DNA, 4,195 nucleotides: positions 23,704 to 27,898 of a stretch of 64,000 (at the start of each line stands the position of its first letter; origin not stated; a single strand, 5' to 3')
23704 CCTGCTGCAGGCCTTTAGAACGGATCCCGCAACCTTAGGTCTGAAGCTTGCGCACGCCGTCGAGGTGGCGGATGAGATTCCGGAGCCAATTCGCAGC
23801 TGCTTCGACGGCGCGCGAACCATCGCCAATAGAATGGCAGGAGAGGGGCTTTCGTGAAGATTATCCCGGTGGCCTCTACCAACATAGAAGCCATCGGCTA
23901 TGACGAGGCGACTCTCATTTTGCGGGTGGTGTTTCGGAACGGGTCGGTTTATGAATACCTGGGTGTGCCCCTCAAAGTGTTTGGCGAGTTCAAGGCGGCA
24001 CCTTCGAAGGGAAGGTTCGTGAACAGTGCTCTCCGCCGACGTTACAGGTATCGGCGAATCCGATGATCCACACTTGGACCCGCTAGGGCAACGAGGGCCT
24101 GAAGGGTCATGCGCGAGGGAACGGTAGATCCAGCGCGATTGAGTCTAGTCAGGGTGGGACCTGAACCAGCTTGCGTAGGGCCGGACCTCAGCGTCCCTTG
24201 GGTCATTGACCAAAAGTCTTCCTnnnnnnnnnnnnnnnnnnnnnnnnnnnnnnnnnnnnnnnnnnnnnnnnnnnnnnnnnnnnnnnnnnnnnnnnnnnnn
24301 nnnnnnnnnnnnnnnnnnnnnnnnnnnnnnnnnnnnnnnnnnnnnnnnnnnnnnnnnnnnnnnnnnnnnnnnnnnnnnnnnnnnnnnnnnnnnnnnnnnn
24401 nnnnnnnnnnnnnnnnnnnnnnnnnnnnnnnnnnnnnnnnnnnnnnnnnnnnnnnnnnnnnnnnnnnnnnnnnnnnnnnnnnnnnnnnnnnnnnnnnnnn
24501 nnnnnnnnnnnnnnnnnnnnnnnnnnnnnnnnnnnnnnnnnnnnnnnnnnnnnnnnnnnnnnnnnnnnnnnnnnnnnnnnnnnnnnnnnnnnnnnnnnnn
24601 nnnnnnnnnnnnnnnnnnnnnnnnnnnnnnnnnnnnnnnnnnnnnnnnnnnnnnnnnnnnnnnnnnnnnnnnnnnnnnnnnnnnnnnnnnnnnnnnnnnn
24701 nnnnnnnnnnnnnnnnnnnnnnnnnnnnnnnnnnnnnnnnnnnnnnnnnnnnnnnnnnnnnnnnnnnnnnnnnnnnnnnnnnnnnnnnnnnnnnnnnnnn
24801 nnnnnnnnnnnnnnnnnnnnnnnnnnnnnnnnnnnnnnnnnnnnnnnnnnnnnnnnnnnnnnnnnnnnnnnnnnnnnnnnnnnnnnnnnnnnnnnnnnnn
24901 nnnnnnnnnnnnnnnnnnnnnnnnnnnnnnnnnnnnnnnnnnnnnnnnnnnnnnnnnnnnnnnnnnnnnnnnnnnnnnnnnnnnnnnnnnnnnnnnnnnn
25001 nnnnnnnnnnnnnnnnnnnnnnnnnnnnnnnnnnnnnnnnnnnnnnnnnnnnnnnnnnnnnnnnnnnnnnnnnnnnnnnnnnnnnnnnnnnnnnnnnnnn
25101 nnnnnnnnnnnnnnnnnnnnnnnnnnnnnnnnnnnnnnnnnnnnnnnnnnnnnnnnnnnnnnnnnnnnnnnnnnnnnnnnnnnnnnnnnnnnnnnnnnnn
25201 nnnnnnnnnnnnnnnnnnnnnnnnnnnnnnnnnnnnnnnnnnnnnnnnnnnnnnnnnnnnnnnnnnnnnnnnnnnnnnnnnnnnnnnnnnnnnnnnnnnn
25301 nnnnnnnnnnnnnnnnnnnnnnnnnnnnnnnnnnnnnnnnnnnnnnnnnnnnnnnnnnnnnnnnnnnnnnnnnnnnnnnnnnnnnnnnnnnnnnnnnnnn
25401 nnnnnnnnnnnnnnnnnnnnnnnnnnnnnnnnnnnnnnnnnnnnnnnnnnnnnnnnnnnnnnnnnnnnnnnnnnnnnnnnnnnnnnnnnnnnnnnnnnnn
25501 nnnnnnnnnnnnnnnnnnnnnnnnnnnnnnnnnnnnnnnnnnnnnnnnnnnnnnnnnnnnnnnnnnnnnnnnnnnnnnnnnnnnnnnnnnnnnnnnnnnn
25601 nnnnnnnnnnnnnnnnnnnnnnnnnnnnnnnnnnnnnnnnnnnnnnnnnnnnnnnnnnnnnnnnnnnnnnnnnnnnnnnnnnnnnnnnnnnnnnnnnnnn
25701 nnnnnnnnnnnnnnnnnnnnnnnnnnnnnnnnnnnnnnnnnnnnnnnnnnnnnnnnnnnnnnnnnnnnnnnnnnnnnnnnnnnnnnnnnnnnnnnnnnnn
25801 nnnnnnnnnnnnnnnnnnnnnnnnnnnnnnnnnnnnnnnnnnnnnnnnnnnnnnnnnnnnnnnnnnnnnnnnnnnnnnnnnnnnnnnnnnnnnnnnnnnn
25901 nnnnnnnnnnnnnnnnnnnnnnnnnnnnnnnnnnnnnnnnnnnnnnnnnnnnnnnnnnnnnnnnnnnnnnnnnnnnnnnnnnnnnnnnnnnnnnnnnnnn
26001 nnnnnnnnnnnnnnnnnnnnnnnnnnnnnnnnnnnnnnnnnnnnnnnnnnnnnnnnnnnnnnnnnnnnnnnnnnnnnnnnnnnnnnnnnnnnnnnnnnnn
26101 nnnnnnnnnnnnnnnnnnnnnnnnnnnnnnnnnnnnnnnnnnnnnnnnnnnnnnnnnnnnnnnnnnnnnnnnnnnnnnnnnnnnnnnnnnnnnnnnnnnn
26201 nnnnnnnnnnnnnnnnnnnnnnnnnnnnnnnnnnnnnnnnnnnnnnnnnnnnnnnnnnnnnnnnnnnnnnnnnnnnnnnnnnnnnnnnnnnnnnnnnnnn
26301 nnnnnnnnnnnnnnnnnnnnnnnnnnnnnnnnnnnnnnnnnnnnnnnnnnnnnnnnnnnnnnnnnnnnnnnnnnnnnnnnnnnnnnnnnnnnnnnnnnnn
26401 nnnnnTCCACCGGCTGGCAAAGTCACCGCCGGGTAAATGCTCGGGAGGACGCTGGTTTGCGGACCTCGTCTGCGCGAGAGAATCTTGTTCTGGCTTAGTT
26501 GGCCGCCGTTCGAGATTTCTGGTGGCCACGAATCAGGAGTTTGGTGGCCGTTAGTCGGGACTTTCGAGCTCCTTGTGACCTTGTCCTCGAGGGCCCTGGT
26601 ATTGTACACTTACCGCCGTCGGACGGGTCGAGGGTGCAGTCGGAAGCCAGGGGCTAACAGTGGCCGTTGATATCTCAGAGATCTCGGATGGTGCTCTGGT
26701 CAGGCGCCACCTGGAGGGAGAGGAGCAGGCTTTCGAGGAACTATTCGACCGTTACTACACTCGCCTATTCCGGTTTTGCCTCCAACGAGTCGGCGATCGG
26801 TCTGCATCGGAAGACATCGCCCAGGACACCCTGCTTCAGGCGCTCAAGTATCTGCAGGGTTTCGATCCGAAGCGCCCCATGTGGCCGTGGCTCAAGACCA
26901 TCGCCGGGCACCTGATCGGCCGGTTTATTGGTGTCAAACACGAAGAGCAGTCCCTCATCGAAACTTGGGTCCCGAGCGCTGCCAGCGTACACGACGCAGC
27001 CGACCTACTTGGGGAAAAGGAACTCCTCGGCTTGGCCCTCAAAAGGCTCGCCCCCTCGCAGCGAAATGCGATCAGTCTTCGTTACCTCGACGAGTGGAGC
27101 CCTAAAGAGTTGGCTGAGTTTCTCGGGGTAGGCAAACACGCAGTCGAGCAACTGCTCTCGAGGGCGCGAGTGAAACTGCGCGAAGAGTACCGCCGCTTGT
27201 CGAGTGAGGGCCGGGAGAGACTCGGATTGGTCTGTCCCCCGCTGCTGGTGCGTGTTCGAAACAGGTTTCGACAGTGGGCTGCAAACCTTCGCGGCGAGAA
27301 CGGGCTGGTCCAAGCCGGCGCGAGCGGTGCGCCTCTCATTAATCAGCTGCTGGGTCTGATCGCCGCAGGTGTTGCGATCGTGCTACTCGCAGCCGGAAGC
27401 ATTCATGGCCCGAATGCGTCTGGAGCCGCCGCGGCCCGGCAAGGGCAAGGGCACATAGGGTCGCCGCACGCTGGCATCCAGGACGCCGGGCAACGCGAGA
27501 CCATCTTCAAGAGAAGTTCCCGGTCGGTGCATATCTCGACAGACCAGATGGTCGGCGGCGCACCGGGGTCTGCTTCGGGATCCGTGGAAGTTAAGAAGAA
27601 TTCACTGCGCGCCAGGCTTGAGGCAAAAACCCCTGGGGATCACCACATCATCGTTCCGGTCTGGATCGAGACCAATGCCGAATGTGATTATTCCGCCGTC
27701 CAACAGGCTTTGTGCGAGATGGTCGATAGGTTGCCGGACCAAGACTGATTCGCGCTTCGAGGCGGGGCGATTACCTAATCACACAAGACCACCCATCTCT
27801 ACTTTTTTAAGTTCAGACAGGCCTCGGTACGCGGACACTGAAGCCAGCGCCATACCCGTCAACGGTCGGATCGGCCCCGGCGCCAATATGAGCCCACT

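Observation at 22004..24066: OLD-family nuclease translationally coupled to a KTSC-domain protein: a candidate two-gene defence module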

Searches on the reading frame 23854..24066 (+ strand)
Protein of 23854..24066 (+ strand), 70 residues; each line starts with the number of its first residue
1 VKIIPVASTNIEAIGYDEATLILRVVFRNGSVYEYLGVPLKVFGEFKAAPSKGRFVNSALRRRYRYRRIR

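Call 3: search_protein_families(library=pfam, proteins=[window:23854-24066:+], max_evalue=0.01)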
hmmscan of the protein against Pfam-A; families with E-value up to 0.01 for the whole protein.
window:23854-24066:+ (70 aa): 1 family
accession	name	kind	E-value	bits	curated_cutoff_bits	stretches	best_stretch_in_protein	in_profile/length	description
PF13619.11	KTSC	-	5.7e-22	77.6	25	1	8-64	2-58/58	KTSC domain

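Call 4: search_protein_families(library=padloc, proteins=[window:23854-24066:+], max_evalue=0.01)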
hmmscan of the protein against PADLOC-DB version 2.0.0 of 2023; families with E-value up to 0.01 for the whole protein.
window:23854-24066:+ (70 aa): 0 families

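Call 5: search_protein_families(library=ncbifam, proteins=[window:23854-24066:+], max_evalue=0.01)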
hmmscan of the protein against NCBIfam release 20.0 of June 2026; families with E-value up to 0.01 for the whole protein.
window:23854-24066:+ (70 aa): 0 families

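Call 20: search_solved_structures(query=window:23854-24066:+, max_evalue=1, show_alignments=2)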
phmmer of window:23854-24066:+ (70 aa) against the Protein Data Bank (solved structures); distinct sequences matched with E-value up to 1: 4.
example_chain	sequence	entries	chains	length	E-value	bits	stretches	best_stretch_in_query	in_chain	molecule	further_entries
4rgi_A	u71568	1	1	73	2.5e-11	46.4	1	4-69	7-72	Uncharacterized protein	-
8wiv_A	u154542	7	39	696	7e-10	41.8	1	6-69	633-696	Helicase HerA central domain-containing protein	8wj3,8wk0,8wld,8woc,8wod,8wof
7x8c_A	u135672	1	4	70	3e-09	39.8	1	6-69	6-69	KTSC domain-containing protein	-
8zhh_D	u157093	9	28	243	0.59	13.7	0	12-58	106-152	Light chain of H18 Fab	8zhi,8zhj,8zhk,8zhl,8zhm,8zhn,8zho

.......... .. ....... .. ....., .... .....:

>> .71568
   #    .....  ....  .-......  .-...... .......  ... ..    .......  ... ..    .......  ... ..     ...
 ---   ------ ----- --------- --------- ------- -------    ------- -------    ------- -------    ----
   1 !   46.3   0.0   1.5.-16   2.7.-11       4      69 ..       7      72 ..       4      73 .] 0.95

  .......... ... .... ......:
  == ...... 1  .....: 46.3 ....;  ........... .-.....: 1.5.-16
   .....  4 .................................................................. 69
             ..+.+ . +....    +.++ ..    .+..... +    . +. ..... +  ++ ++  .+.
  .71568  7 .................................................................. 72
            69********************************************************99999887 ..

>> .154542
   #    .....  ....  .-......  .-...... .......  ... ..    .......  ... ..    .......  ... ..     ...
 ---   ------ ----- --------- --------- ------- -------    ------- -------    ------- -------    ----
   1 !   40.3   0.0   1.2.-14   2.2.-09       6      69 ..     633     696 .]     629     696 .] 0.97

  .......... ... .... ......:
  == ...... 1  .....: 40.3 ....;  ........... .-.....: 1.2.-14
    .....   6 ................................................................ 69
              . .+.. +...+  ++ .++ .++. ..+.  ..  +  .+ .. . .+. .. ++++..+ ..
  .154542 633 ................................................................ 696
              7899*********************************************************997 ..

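Call 42: find_homologous_proteins(query=window:23854-24066:+, max_evalue=0.001)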
Query window:23854-24066:+ (70 aa): 2 proteins with E <= 0.001 among 4 candidates.
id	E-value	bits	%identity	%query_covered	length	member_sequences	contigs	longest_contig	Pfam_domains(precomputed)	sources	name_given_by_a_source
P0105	1.1e-37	144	100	100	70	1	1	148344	PF13619.12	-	-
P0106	4.6e-8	50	42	99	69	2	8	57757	PF13619.12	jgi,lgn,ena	jgi:hypothetical protein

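Call 55: search_protein_families(library=pfam, alignment_id=A3, max_evalue=0.01)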
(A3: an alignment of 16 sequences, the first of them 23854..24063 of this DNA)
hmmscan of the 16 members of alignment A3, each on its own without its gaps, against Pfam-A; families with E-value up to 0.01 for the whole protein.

A. member 1, window:23854-24063:+ (70 aa): 1 family
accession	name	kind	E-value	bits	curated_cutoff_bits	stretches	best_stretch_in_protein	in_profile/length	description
PF13619.11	KTSC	-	5.7e-22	77.6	25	1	8-64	2-58/58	KTSC domain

B. families by the number of members that match (of 16 scanned): 1 family
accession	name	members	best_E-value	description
PF13619.11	KTSC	16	1.8e-28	KTSC domain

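Call 60: search_protein_representatives(protein=window:23854-24066:+)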
Query: 70 residues. Proteins with E-value up to 0.001 (for the whole library): 7423; up to 1e-10: 121; up to 1e-30: 0. The best 150 are listed.
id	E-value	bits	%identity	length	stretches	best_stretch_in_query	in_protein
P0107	4.1e-21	89.9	36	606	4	3-69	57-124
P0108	8.0e-21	88.9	41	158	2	3-69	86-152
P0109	8.2e-21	88.9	43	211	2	2-65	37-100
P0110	1.7e-20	87.9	33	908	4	3-69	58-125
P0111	3.1e-20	87.1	35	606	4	3-69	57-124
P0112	1.5e-17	78.7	39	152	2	4-70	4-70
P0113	4.7e-17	77.1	40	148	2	1-68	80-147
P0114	7.7e-17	76.4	37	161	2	1-69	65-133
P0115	2.3e-16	74.9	38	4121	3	8-68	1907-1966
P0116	9.7e-16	72.9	34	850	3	2-64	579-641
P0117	2.4e-15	71.7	40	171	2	6-64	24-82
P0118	5.9e-15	70.5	42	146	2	7-65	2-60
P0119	1.1e-14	69.6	39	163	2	3-69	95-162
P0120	1.4e-14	69.3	50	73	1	2-69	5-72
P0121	2.0e-14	68.8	53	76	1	2-69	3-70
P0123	4.1e-14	67.8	36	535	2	7-69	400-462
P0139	1.5e-12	62.9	43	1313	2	4-60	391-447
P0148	3.6e-12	61.7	50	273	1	4-69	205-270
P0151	5.9e-12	61.0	47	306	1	4-69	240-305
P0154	7.2e-12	60.7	39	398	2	4-65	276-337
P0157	1.1e-11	60.2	49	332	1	1-70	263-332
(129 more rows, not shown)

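Call 65: find_encoding_contigs(protein=P0106, flank=5000, max_places=6)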
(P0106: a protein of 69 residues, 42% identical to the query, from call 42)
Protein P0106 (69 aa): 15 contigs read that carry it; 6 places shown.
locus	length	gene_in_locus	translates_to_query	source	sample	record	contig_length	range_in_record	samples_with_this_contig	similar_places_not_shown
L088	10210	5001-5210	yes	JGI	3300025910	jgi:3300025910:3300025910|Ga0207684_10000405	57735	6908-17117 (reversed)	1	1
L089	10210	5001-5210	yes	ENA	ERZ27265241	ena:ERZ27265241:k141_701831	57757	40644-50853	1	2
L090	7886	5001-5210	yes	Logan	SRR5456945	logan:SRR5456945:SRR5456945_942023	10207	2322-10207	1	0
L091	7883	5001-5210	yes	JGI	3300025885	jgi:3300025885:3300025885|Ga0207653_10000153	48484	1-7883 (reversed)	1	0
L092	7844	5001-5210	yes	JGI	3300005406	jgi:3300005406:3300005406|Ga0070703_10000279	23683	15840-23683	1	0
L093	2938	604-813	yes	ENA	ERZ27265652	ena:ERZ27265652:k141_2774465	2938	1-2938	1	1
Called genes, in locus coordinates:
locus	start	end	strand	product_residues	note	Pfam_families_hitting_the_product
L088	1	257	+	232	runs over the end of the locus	-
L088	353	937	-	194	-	PF04542:Sigma70_r2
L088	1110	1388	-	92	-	-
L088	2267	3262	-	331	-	PF01555:N6_N4_Mtase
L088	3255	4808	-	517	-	PF13646:HEAT_2, PF03130:HEAT_PBS (faint)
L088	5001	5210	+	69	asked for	PF13619:KTSC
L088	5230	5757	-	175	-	PF00589:Phage_integrase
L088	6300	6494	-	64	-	-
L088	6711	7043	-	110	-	PF21751:DACNV (weak)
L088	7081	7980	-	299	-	PF01734:Patatin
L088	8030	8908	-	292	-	PF26305:CD_NTase_C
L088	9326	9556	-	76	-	PF09954:DUF2188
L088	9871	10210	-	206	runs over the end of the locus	-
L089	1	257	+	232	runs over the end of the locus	-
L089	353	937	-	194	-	PF04542:Sigma70_r2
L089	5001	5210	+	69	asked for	PF13619:KTSC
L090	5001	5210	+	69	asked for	PF13619:KTSC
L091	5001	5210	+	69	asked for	PF13619:KTSC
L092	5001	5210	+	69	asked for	PF13619:KTSC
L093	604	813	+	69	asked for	PF13619:KTSC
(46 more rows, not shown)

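Call 69: predict_structure(alignment_id=A5)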
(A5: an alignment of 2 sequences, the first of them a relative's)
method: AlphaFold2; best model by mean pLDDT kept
length: 70 residues; sequences in the alignment: 2
mean_pLDDT: 90.5   pTM: 0.76
mean pLDDT of the five models: 90.5, 89.6, 83.5, 82.9, 82.7
residues with pLDDT >= 90: 39; 70-90: 31; 50-70: 0; < 50: 0
segments of 3 or more residues with pLDDT < 50: none
pLDDT, mean of each block of 10 residues (from residue 1): 86 92 93 94 90 89 90
secondary structure, 60 per line:
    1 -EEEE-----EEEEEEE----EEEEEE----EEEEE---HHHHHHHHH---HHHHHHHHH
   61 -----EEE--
elements in order: E2-5 E11-17 E22-27 E32-36 H40-48 H52-60 E66-68

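Call 73: fold_search(model_id=the predicted structure, library=pdb)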
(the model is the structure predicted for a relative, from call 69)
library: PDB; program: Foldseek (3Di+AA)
matches with E <= 10: 270; with E <= 0.001: 12
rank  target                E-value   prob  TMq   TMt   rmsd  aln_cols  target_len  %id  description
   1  7x8c_B                2.4e-06  1.00  0.92  0.92   1.3        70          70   27  Crystal structure of a KTSC family protein from Euryarchaeon Methanolobus vulcani (released 2022-08-17)
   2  4rgi                  3.4e-06  1.00  0.90  0.89   1.2        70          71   38  Crystal Structure of KTSC Domain Protein YPO2434 from Yersinia pestis (released 2014-12-31)
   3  7x8c_A                5.5e-06  1.00  0.92  0.93   1.1        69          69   26  Crystal structure of a KTSC family protein from Euryarchaeon Methanolobus vulcani (released 2022-08-17)
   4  8wof_B                2.2e-05  1.00  0.86  0.13   1.6        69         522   40  Cryo-EM structure of SIR2/HerA complex (released 2024-09-11)
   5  8wld_D                2.3e-05  1.00  0.86  0.10   1.6        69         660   40  Cryo-EM structure of SIR2/HerA antiphage complex (released 2024-09-11)
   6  8wiv_M                2.8e-05  1.00  0.81  0.10   2.4        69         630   38  Cryo-EM structure of a bacterial protein (released 2024-09-11)
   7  8wld_M                3.7e-05  1.00  0.87  0.10   1.4        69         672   40  Cryo-EM structure of SIR2/HerA antiphage complex (released 2024-09-11)
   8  8wld_L                3.9e-05  1.00  0.86  0.10   1.5        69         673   40  Cryo-EM structure of SIR2/HerA antiphage complex (released 2024-09-11)
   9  8wiv_O                5.6e-05  1.00  0.85  0.10   1.5        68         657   41  Cryo-EM structure of a bacterial protein (released 2024-09-11)
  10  8wj3_N                2.8e-04  1.00  0.80  0.12   2.5        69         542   38  Cryo-EM structure of a bacterial protein (released 2024-09-11)
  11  8wiv_L                4.0e-04  1.00  0.84  0.10   1.6        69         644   40  Cryo-EM structure of a bacterial protein (released 2024-09-11)
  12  8wiv_D                7.6e-04  1.00  0.73  0.10   1.9        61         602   41  Cryo-EM structure of a bacterial protein (released 2024-09-11)
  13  8wld_N                1.5e-02  1.00  0.69  0.09   1.4        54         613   39  Cryo-EM structure of SIR2/HerA antiphage complex (released 2024-09-11)
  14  9jrv_A                9.6e-01  0.66  0.39  0.20   2.8        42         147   19  Pilin PilA from Burkholderia cenocepacia (released 2025-10-01)
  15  1uhg_C                9.6e-01  0.08  0.25  0.09   8.7        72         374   11  Crystal Structure of S-Ovalbumin At 1.9 Angstrom Resolution (released 2003-07-22)
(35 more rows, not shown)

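Call 84: search_protein_families(library=pfam, proteins=[P0107, P0110, P0116, P0123, P0139, P0154, P0151, P0157, P0148, P0109], max_evalue=0.001)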
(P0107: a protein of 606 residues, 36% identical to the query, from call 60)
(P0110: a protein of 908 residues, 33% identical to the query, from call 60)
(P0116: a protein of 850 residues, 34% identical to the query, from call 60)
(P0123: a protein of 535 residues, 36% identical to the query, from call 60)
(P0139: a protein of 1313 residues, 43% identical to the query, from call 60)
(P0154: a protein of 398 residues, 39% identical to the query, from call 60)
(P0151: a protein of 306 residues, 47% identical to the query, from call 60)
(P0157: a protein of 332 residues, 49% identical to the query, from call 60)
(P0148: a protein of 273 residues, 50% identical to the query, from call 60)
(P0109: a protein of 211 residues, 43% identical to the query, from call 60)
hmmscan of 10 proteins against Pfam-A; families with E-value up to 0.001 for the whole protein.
P0107 (606 aa): 3 families
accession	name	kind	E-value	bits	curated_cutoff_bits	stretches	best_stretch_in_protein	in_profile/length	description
PF13619.11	KTSC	-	4.4e-51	170.9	25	4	175-218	3-46/58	KTSC domain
PF08238.18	Sel1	-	2.5e-34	116.9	30.7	3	460-495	1-36/36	Sel1 repeat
PF23310.1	TPR_27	-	3e-06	27.3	27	0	516-548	46-78/110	Plant tetratrico peptide repeats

P0110 (908 aa): 3 families
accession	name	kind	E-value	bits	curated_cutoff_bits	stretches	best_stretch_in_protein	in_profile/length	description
PF08238.18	Sel1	-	4.1e-101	328.3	30.7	9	714-748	2-36/36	Sel1 repeat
PF13619.11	KTSC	-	7.3e-52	173.4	25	4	180-223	5-48/58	KTSC domain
PF23310.1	TPR_27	-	2.2e-05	24.5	27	0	817-864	46-93/110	Plant tetratrico peptide repeats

P0116 (850 aa): 1 family
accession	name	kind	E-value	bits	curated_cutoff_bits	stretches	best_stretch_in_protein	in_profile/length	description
PF13619.11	KTSC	-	3.1e-48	161.8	25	3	246-301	2-57/58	KTSC domain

P0123 (535 aa): 22 families
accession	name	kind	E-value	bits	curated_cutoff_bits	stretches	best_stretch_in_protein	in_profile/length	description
PF00515.34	TPR_1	-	1.1e-41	139.4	27.8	3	143-176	1-34/34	Tetratricopeptide repeat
PF13619.11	KTSC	-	1.9e-41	140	25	2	401-457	2-58/58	KTSC domain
PF07719.23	TPR_2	-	1.1e-37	125.4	27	2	144-175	2-33/34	Tetratricopeptide repeat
PF13414.12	TPR_11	-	1.3e-34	118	26.8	2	122-156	7-41/42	TPR repeat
PF13371.12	TPR_9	-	2.2e-27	95.3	35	3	121-175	7-61/73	Tetratricopeptide repeat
PF13431.12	TPR_17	-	1.3e-23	81.6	24.4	0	294-324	2-32/34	Tetratricopeptide repeat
PF13181.12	TPR_8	-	1.1e-22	78.6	25.7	2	109-142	1-34/34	Tetratricopeptide repeat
PF13432.12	TPR_16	-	1e-17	64.6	32.7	2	114-174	2-62/65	Tetratricopeptide repeat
PF12569.14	NatA_aux_su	-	3.5e-12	46.5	33.3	0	78-142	201-259/515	N-terminal acetyltransferase A, auxiliary subunit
PF13428.12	TPR_14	-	8.6e-11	41.9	23.5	0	110-150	2-42/44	Tetratricopeptide repeat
PF14559.12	TPR_19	-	2.9e-10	40.8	25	0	250-308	4-62/68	Tetratricopeptide repeat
PF13424.12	TPR_12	-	3.6e-09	37.1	30.1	0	272-334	4-67/77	Tetratricopeptide repeat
PF01239.28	PPTA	-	1.1e-08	34.7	29.5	0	126-153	2-29/32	Protein prenyltransferase alpha subunit repeat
PF03704.23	BTAD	-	3.5e-07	31.1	22.1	0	217-327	5-118/146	Bacterial transcriptional activator domain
PF23914.1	TPR_CcmH_CycH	-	1.4e-06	28.7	42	0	134-177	41-84/158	Cytochrome c-type biogenesis protein H TPR domain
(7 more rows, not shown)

P0139 (1313 aa): 1 family
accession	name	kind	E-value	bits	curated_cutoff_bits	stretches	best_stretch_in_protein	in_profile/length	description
PF13619.11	KTSC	-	5e-40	135.5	25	2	394-449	1-56/58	KTSC domain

P0154 (398 aa): 1 family
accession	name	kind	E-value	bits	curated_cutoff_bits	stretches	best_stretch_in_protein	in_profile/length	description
PF13619.11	KTSC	-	5.2e-39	132.2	25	2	279-334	1-56/58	KTSC domain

P0151 (306 aa): 1 family
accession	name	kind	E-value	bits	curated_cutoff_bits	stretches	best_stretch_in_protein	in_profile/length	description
PF13619.11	KTSC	-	9.2e-23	80.2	25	1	244-300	2-58/58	KTSC domain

P0157 (332 aa): 1 family
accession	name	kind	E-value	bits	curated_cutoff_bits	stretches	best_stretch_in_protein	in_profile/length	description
PF13619.11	KTSC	-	2.1e-22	79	25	1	269-326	1-58/58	KTSC domain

P0148 (273 aa): 1 family
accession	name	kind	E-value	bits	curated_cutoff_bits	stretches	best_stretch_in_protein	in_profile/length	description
PF13619.11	KTSC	-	6.4e-19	67.9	25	1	209-265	2-58/58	KTSC domain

P0109 (211 aa): 1 family
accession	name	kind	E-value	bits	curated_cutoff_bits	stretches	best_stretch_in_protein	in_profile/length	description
PF13619.11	KTSC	-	1.3e-42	143.7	25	2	115-171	2-58/58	KTSC domain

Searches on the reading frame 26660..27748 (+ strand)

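Call 3: search_protein_families(library=pfam, proteins=[window:26660-27748:+], max_evalue=0.01)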
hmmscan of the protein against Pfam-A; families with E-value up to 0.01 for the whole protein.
window:26660-27748:+ (362 aa): 5 families
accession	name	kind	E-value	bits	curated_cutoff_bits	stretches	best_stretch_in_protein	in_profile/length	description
PF08281.18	Sigma70_r4_2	-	4.6e-12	45.8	25.7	1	121-173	2-54/54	Sigma-70, region 4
PF04545.22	Sigma70_r4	-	2.2e-10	40.3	24.1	1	126-175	1-50/50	Sigma-70, region 4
PF04542.20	Sigma70_r2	-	3.9e-10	39.8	24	1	28-88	1-63/71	Sigma-70 region 2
PF07638.17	Sigma70_ECF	-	2.3e-08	34.6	21.1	1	126-178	132-184/185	ECF sigma factor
PF22233.2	PhyR_sigma-like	-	9.4e-05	22.6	27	1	127-170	1-44/50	Response regulator PhyR, sigma-like domain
